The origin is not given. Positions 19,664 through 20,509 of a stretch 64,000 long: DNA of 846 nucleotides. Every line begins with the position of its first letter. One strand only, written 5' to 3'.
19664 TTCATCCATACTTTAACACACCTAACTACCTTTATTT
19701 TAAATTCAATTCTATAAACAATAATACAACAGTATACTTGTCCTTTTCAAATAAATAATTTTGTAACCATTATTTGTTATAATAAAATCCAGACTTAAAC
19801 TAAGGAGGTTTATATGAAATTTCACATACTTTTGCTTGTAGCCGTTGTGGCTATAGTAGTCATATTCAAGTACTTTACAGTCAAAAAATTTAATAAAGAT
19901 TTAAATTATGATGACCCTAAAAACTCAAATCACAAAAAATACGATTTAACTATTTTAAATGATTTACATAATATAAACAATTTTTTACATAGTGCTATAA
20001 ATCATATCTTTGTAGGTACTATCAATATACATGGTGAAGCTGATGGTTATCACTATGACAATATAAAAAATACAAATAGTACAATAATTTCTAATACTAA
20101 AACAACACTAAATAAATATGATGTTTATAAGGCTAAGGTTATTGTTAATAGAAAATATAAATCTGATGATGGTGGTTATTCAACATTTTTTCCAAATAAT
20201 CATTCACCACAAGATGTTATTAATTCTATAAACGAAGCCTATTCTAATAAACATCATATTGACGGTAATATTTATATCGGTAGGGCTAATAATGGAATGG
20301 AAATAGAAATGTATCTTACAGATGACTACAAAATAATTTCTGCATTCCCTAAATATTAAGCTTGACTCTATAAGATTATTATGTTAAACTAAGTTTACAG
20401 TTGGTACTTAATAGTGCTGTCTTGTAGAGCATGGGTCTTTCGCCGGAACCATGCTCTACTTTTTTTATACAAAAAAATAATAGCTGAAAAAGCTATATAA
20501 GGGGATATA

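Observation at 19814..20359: Stand-alone membrane-anchored EndoU-like RNase domain protein with no obvious cognate immunity gene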

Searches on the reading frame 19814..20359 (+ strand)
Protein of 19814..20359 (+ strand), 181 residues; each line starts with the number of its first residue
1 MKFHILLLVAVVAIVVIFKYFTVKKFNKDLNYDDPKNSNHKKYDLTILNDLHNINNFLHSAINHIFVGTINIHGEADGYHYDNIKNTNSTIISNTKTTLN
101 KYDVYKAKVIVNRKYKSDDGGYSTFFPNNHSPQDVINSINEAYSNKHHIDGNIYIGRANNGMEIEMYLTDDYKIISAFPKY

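Call 3: search_protein_families(library=pfam, proteins=[window:19814-20356:+], max_evalue=10)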
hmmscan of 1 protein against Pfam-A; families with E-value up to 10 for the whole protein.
window:19814-20356:+ (181 aa): 4 families
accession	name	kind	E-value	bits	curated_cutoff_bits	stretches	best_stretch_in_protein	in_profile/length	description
PF14436.11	EndoU_bacteria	-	3e-20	73.3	25.3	1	60-180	3-128/129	Bacterial EndoU nuclease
PF23529.1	Microp_apicomplexa_16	-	0.014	15.8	27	1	2-29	27-56/73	Apicomplexa microprotein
PF09911.14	DUF2140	-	0.02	14.9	34.3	1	2-63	4-65/187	Uncharacterized protein conserved in bacteria (DUF2140)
PF16982.10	Flp1_like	-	0.77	9.7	33.5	1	5-19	15-29/49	Putative Flagellin, Flp1-like, domain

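Call 4: search_protein_families(library=ncbifam, proteins=[window:19814-20356:+], max_evalue=10)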
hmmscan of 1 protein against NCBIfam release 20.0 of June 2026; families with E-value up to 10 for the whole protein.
window:19814-20356:+ (181 aa): 1 family
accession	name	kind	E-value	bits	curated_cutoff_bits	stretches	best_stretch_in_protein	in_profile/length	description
NF003700.0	PRK05313.1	equivalog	0.073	11.6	440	1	120-165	113-160/452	hypothetical protein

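Call 5: search_solved_structures(query=window:19814-20356:+, max_evalue=10, show_alignments=3)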
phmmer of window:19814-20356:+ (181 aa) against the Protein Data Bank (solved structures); distinct sequences matched with E-value up to 10: 0.

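Call 6: find_homologous_proteins(query=window:19814-20356:+)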
Query window:19814-20356:+ (181 aa): 46 proteins with E <= 0.001 among 101 candidates.
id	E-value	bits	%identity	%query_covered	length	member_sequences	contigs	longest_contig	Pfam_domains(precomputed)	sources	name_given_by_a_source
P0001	8.1e-113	392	100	100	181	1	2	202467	PF14436.12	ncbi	ncbi:MAG: EndoU domain-containing protein [Sarcina sp.]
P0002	3.9e-92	325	80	100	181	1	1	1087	PF14436.12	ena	-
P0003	8.4e-61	223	63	90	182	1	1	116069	PF14436.12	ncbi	ncbi:MAG: EndoU domain-containing protein [Sarcina sp.]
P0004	3.6e-59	218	65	85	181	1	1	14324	PF14436.12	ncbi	ncbi:MAG: EndoU domain-containing protein [Sarcina sp.]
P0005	4.3e-57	211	58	100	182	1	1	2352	PF14436.12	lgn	-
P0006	2.6e-56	208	57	100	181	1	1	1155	PF14436.12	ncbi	ncbi:MAG: EndoU domain-containing protein [Sarcina sp.]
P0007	2.1e-55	205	60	91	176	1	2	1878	PF14436.12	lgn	-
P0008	2.9e-55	205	60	91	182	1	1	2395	PF14436.12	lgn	-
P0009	3.8e-55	205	60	89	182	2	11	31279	PF14436.12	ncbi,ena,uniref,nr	ncbi:EndoU domain-containing protein [uncultured Clostridium sp.]|uniref:EndoU domain-containing pro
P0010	1.3e-54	203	65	80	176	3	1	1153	PF14436.12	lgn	-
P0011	2.9e-54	202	59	91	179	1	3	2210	PF14436.12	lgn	-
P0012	3.8e-53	198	62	85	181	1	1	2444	PF14436.12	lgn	-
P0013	2.9e-51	192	64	78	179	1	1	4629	PF14436.12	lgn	-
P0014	1.2e-50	190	58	87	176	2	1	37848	PF14436.12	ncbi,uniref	ncbi:MAG: EndoU domain-containing protein [Clostridium sp.]|uniref:EndoU domain-containing protein n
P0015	1.5e-49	186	60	86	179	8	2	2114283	PF14436.12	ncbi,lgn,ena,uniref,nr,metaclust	ncbi:EndoU domain-containing protein [Clostridium massiliamazoniense]|uniref:EndoU domain-containing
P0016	3.6e-49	185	57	85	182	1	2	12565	PF14436.12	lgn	-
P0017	1.7e-48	183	58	86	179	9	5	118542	PF14436.12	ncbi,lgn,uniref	ncbi:EndoU domain-containing protein [Clostridium sp.]|uniref:EndoU domain-containing protein n=1 Ta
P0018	3.9e-47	178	60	78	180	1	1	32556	PF14436.12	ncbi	ncbi:MAG: EndoU domain-containing protein [Sarcina sp.]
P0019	2.8e-46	176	55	85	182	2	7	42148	PF14436.12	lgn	-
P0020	2.6e-39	153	56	77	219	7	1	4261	PF14436.12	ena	-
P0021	1.2e-35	141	54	80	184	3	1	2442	PF14436.12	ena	-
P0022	1.4e-35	141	49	86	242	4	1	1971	PF14436.12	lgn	-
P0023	2.2e-35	140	51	86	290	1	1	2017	PF14436.12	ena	-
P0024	2.9e-35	140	52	79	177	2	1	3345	PF14436.12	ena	-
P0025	1.2e-34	138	56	73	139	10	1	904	PF14436.12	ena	-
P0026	2.0e-34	137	54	76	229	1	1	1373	PF14436.12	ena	-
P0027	2.0e-34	137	54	76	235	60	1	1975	PF14436.12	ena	-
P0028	2.1e-34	137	54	76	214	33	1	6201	PF14436.12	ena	-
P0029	2.7e-34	137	54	76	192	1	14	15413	PF14436.12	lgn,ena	-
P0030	2.8e-34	137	54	76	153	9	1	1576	PF14436.12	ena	-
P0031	1.1e-33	135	51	81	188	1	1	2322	PF14436.12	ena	-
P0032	1.5e-33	134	53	76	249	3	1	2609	PF14436.12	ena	-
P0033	1.8e-33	134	52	79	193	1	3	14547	PF14436.12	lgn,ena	-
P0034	1.9e-33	134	54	76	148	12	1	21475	PF14436.12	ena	-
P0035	5.2e-33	132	53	76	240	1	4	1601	PF14436.12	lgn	-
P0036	6.5e-33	132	54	76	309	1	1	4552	PF14436.12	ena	-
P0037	7.1e-33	132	54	76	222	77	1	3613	PF14436.12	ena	-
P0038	2.3e-32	130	48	71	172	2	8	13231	PF14436.12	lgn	-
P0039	4.7e-32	129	52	78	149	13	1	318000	PF14436.12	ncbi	-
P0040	2.3e-30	124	55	68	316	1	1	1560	PF01554.24,PF14436.12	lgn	-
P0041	2.3e-30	124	55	68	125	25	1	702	PF14436.12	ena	-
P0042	5.3e-30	123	55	68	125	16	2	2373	PF14436.12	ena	-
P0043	2.8e-29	120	56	65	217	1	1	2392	PF14436.12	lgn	-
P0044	7.9e-27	112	58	59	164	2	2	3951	PF14436.12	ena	-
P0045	7.4e-22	96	56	52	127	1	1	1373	PF14436.12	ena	-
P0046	6.3e-18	83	48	54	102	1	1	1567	PF14436.12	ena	-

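Call 7: search_protein_families(library=padloc, proteins=[window:19814-20356:+], max_evalue=1)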
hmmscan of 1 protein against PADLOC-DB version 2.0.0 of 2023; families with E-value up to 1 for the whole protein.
window:19814-20356:+ (181 aa): 0 families

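Call 9: find_encoding_contigs(protein=P0015, flank=6000, max_places=3)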
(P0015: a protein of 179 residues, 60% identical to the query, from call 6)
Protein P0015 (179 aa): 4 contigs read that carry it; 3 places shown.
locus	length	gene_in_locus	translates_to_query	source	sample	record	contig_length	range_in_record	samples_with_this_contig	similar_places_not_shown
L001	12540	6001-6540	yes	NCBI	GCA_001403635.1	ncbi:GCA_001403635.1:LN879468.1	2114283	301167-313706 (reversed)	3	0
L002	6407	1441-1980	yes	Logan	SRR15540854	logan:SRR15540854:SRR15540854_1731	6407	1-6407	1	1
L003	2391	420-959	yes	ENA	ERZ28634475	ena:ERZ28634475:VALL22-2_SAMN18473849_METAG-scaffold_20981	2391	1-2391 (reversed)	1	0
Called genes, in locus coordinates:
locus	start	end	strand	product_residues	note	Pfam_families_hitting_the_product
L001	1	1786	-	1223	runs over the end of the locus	PF00873:ACR_tran, PF03176:MMPL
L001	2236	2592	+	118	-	-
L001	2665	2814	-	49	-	-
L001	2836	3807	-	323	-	PF03576:Peptidase_S58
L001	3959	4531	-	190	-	PF00156:Pribosyltran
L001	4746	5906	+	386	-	PF00155:Aminotran_1_2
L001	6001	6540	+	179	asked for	PF14436:EndoU_bacteria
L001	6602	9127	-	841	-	PF03706:LPG_synthase_TM, PF09924:LPG_synthase_C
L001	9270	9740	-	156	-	PF02870:Methyltransf_1N, PF01035:DNA_binding_1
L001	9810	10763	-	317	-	PF01522:Polysacc_deac_1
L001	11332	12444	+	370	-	PF04851:ResIII, PF00270:DEAD, PF00271:Helicase_C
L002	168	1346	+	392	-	PF00155:Aminotran_1_2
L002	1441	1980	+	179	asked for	PF14436:EndoU_bacteria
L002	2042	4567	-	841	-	PF03706:LPG_synthase_TM, PF09924:LPG_synthase_C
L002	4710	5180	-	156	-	PF02870:Methyltransf_1N, PF01035:DNA_binding_1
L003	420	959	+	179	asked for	PF14436:EndoU_bacteria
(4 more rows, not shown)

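Call 10: find_encoding_contigs(protein=P0039, flank=6000, max_places=3)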
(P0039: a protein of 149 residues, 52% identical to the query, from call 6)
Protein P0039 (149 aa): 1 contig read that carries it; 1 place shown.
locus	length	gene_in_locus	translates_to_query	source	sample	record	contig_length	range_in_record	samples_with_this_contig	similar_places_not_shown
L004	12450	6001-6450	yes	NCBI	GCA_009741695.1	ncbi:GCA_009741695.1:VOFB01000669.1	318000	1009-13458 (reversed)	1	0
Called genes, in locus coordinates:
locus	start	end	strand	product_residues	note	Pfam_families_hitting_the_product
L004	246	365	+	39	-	-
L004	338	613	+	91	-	-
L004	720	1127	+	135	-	-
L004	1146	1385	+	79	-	-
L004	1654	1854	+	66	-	-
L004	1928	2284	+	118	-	-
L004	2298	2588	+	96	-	-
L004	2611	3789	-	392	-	PF01548:DEDD_Tnp_IS110, PF02371:Transposase_20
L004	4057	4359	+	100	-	-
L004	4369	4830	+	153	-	PF10903:DUF2691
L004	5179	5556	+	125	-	-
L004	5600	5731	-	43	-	-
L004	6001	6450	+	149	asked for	PF14436:EndoU_bacteria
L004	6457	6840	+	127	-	-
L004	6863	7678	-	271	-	PF02371:Transposase_20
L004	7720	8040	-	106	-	PF01548:DEDD_Tnp_IS110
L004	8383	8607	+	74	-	PF27174:YeeD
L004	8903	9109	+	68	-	-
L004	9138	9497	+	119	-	-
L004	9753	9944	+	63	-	-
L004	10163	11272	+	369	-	PF01145:Band_7 (weak), PF15975:Flot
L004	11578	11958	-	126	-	-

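Call 12: find_encoding_contigs(protein=P0038, flank=6000, max_places=3)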
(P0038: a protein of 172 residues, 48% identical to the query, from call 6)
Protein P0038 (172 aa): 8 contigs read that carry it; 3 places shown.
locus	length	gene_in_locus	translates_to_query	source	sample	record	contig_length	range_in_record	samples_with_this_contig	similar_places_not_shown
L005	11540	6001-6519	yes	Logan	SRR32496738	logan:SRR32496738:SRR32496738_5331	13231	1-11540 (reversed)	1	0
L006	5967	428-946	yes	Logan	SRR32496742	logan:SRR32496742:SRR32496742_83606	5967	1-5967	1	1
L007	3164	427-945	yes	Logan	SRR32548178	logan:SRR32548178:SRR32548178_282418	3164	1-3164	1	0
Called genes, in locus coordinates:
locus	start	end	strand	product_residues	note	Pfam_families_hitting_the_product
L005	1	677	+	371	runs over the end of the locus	PF04932:Wzy_C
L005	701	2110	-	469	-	PF01425:Amidase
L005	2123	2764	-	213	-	PF00528:BPD_transp_1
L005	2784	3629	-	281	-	PF10613:Lig_chan-Glu_bd, PF00497:SBP_bac_3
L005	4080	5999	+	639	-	PF00005:ABC_tran, PF00931:NB-ARC (faint), PF02367:TsaE (faint), PF02463:SMC_N (weak), PF03193:RsgA_GTPase (faint), PF13175:AAA_15 (faint), PF12848:ABC_tran_Xtn, PF00005:ABC_tran, +11 more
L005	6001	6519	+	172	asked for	PF14436:EndoU_bacteria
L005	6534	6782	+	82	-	-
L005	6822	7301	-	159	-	PF01035:DNA_binding_1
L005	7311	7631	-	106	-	PF00376:MerR, PF13411:MerR_1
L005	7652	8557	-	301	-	PF02729:OTCace_N, PF00185:OTCace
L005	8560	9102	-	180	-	PF00156:Pribosyltran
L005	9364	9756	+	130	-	PF00462:Glutaredoxin, PF03960:ArsC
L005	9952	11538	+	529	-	?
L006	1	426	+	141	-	?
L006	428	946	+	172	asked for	PF14436:EndoU_bacteria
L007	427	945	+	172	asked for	PF14436:EndoU_bacteria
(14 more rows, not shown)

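Call 13: find_encoding_contigs(protein=P0003, flank=6000, max_places=2)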
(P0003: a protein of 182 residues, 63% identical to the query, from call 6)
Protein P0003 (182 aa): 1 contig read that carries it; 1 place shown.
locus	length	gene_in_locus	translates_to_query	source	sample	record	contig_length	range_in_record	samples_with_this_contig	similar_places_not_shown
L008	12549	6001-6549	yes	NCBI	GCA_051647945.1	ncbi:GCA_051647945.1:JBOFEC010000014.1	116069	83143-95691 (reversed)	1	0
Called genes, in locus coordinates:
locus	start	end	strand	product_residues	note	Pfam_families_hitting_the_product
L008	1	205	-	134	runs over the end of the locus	PF08000:bPH_1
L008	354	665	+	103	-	-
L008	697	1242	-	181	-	PF00398:RrnaAD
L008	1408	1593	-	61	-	-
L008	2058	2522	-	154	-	-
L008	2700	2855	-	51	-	PF13451:zf_Tbcl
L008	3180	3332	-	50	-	PF13451:zf_Tbcl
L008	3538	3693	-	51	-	PF13451:zf_Tbcl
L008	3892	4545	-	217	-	PF13599:Pentapeptide_4, PF00805:Pentapeptide (weak), PF13576:Pentapeptide_3, PF00805:Pentapeptide (weak)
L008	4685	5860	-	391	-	PF05206:TRM13 (faint), PF13679:Methyltransf_32, PF13649:Methyltransf_25 (weak), PF13847:Methyltransf_31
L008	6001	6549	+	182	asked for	PF14436:EndoU_bacteria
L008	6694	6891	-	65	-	PF04070:DUF378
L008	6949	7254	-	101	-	-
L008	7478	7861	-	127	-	PF00903:Glyoxalase, PF22677:Ble-like_N (faint), PF13669:Glyoxalase_4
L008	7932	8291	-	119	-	PF13273:DUF4064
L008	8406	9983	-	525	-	PF00654:Voltage_CLC, PF02080:TrkA_C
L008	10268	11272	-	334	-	PF01757:Acyl_transf_3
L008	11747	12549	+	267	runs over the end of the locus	PF23023:Anti-Pycsar_Apyc1, PF00753:Lactamase_B, PF12706:Lactamase_B_2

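Call 14: find_encoding_contigs(protein=P0017, flank=6000, max_places=2)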
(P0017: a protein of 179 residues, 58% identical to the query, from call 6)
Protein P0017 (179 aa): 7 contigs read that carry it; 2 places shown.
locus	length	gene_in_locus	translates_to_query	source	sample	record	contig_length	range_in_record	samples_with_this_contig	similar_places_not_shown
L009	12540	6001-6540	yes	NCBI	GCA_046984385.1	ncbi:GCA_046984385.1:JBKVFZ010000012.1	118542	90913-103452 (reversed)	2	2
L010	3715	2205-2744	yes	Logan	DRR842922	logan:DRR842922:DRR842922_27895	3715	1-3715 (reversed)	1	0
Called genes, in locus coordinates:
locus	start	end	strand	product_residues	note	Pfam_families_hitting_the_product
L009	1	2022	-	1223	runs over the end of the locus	PF00873:ACR_tran, PF03176:MMPL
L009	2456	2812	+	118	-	-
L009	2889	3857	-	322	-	PF03576:Peptidase_S58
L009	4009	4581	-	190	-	PF00156:Pribosyltran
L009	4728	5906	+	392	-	PF00155:Aminotran_1_2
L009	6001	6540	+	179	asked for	PF14436:EndoU_bacteria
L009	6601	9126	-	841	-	PF03706:LPG_synthase_TM, PF09924:LPG_synthase_C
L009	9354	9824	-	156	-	PF02870:Methyltransf_1N, PF01035:DNA_binding_1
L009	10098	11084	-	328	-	PF01522:Polysacc_deac_1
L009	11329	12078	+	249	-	-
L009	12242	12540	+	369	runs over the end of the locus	PF04851:ResIII, PF00270:DEAD, PF00271:Helicase_C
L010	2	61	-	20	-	?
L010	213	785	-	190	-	PF00156:Pribosyltran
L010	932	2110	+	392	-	PF00155:Aminotran_1_2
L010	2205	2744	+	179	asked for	PF14436:EndoU_bacteria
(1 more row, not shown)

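Call 17: search_protein_families(library=pfam, proteins=[L004:6457-6837:+, L005:6534-6779:+, L008:6949-7254:-], max_evalue=10)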
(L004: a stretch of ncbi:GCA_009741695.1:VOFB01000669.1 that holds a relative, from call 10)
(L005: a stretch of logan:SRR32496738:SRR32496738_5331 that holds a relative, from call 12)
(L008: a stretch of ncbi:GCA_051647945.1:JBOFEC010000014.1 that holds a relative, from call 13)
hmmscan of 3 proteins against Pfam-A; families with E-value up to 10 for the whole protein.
L004:6457-6837:+ (127 aa): 2 families
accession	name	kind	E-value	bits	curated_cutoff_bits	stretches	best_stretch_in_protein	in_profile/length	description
PF14114.12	DUF4286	-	0.012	16.3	25.8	1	12-50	50-88/100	Domain of unknown function (DUF4286)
PF17507.7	DUF5439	-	0.031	15.2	27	1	57-84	11-38/75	Family of unknown function (DUF5439)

L005:6534-6779:+ (82 aa): 0 families

L008:6949-7254:- (101 aa): 1 family
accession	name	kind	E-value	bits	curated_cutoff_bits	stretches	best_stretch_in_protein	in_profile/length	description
PF00615.24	RGS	-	0.077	13.8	23.9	1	4-40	51-83/117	Regulator of G protein signaling domain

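Call 21: predict_structure(alignment_id=A1)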
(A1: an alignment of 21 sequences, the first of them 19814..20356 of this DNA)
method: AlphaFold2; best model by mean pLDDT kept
length: 181 residues; sequences in the alignment: 21
mean_pLDDT: 87.7   pTM: 0.75
mean pLDDT of the five models: 87.7, 85.9, 80.6, 74.4, 65.1
residues with pLDDT >= 90: 133; 70-90: 24; 50-70: 10; < 50: 14
segments of 3 or more residues with pLDDT < 50: 24-37
pLDDT, mean of each block of 10 residues (from residue 1): 75 74 46 48 93 96 96 93 93 95 96 91 94 98 98 97 98 97 93
secondary structure, 60 per line:
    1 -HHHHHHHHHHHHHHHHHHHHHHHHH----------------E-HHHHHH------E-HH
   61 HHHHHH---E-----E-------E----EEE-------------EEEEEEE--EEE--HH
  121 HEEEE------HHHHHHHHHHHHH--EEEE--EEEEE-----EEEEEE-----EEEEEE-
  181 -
elements in order: H2-26 H45-50 H59-66 E89-91 E105-111 E114-116 E122-125 H132-144 E147-150 E153-157 E163-168 E174-179

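Call 24: fold_search(model_id=the predicted structure, library=pdb)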
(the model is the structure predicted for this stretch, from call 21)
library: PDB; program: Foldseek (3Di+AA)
matches with E <= 10: 875; with E <= 0.001: 0
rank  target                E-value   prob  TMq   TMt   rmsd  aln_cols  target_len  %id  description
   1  3db7                  2.6e-01  0.10  0.14  0.19  12.5       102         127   13  Crystal structure of a putative calcium-regulated periplasmic protein (bt0923) from bacteroides thetaiotaomicron at 1.40 (released 2008-10-28)
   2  4x60_B                3.0e-01  0.18  0.16  0.10   9.6       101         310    6  Crystal structure of PRMT5:MEP50 with EPZ015666 and sinefungin (released 2015-04-22)
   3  7mxn_B                3.4e-01  0.18  0.16  0.10   9.3        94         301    5  PRMT5(M420T mutant):MEP50 complexed with inhibitor PF-06939999 (released 2021-11-17)
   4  4x63_B                3.4e-01  0.18  0.16  0.10   9.5        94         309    6  Crystal structure of PRMT5:MEP50 with EPZ015666 and SAH (released 2015-04-22)
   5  5c71_B                3.4e-01  0.04  0.12  0.05  13.2       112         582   10  The structure of Aspergillus oryzae a-glucuronidase complexed with glycyrrhetinic acid monoglucuronide (released 2016-06-29)
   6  7uyf_B                3.6e-01  0.16  0.16  0.10   9.6        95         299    6  Human PRMT5:MEP50 structure with Fragment 4 and MTA Bound (released 2022-10-05)
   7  4x61_B                3.6e-01  0.16  0.16  0.10   9.6       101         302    6  Crystal structure of PRMT5:MEP50 with EPZ015666 and SAM (released 2015-04-22)
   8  7uy1_B                3.6e-01  0.15  0.15  0.10   9.7        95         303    5  HUMAN PRMT5:MEP50 COMPLEX WITH MTA and Fragment 5 Bound (released 2022-10-05)
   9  7bo7_BBB              3.8e-01  0.15  0.16  0.10   9.6       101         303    5  CRYSTAL STRUCTURE OF THE HUMAN PRMT5:MEP50 COMPLEX with JNJB44355437 (released 2022-03-02)
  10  9mgm_B                4.1e-01  0.16  0.16  0.10   9.5        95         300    5  Crystal structure of PRMT5:MEP50 in complex with MTA and compound 24 (released 2025-03-05)
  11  7m05_B                4.1e-01  0.15  0.16  0.10   9.5        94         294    6  CryoEM structure of PRMT5 bound to covalent PBM-site inhibitor BRD-6988 (released 2021-03-17)
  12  8ctb_B                4.1e-01  0.15  0.16  0.10   9.6       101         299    6  Human PRMT5:MEP50 structure with Fragment 3 and MTA Bound (released 2022-10-05)
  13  9pca_B                4.1e-01  0.14  0.16  0.10   9.6       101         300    5  HUMAN PRMT5:MEP50 COMPLEX IN COMPLEX WITH LIGAND 18 (released 2025-09-10)
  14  9mgl_B                4.6e-01  0.15  0.16  0.10   9.5       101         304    6  Crystal structure of PRMT5:MEP50 in complex with MTA and GSK3326595 (released 2025-03-05)
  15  7ath                  4.9e-01  0.13  0.17  0.22  17.9       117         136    5  Crystal structure of UipA (released 2021-10-06)
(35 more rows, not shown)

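Call 28: find_related_loci(query=A1, collection=genome_contigs, flank=6000)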
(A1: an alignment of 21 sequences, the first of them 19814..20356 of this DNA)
Query A1 (181 aa) in genome_contigs; peptide patterns used: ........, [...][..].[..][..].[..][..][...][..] (x = any residue, [..] = any of these).
192 stretches matched a pattern; 31 encode a relative of the query (tblastn E <= 1e-3); 31 distinct loci.
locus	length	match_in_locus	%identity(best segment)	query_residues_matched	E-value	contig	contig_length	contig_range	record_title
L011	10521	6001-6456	65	29-181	1e-60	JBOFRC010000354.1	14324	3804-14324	MAG: Sarcina sp. isolate WFFMC_MAG_692 k139_11635_flag=1_multi=7.0000_len=14324, whole genome shotgun sequence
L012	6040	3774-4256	60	21-181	3e-58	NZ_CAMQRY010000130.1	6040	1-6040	MAG: uncultured Clostridium sp. isolate ERR3140039_bin.2_metaWRAP_v1.3_MAG ERZ4740277.475, whole genome shotgun sequence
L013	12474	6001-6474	58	24-181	4e-53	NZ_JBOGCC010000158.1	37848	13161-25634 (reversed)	MAG: Clostridium sp. isolate WFFMC_MAG_406 k139_89106_flag=0_multi=14.8067_len=37848, whole genome shotgun sequence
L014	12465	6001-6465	60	27-181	3e-52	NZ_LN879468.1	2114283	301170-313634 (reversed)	Clostridium massiliamazoniense strain ND2, whole genome shotgun sequence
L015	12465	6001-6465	59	27-181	2e-51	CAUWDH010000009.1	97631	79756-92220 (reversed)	MAG: uncultured Sarcina sp. isolate ERS329812__bin16 genome assembly, contig: ERS329812_NODE_58_length_97631_cov_6.95796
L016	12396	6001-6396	61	48-179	1e-48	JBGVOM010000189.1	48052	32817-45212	MAG: Lachnospiraceae bacterium isolate fecal_MAG_210 fecal_MAG_210_contig_0189, whole genome shotgun sequence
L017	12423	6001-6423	53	41-181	6e-45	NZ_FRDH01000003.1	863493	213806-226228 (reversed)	Butyrivibrio hungatei DSM 14810, whole genome shotgun sequence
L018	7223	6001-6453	52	27-180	1e-41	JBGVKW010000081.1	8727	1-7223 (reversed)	MAG: Agathobacter sp. isolate fecal_MAG_296 fecal_MAG_296_contig_0081, whole genome shotgun sequence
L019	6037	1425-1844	51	43-180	5e-40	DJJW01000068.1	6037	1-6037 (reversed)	MAG TPA_asm: Lachnoclostridium sp. UBA6558 UBA6558_contig_774, whole genome shotgun sequence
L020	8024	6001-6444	46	33-180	2e-38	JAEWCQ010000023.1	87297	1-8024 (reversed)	MAG: Bacillota bacterium isolate OH_PBB_40 k127_1158914, whole genome shotgun sequence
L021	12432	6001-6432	45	38-181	1e-37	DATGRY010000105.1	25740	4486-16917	MAG TPA_asm: Pseudogracilibacillus sp. isolate SMAG_U10463 k141_172225, whole genome shotgun sequence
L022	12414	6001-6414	47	39-180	8e-37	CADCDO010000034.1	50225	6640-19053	MAG: Fibrobacter succinogenes isolate RUG14562 genome assembly, contig: RUG14562_asm_34, whole genome shotgun sequence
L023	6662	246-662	49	41-179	1e-36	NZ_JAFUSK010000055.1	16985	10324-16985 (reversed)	MAG: Pseudobutyrivibrio sp. isolate RGIG4783 Roe_deer_Reticulum-3__c183458, whole genome shotgun sequence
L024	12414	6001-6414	45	44-181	1e-35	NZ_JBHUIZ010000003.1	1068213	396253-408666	Virgibacillus halophilus strain KCTC 13935 platanus_K_17_124_3, whole genome shotgun sequence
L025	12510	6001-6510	40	19-181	3e-35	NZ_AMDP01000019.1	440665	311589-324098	Enterococcus sp. 5H Contig00019, whole genome shotgun sequence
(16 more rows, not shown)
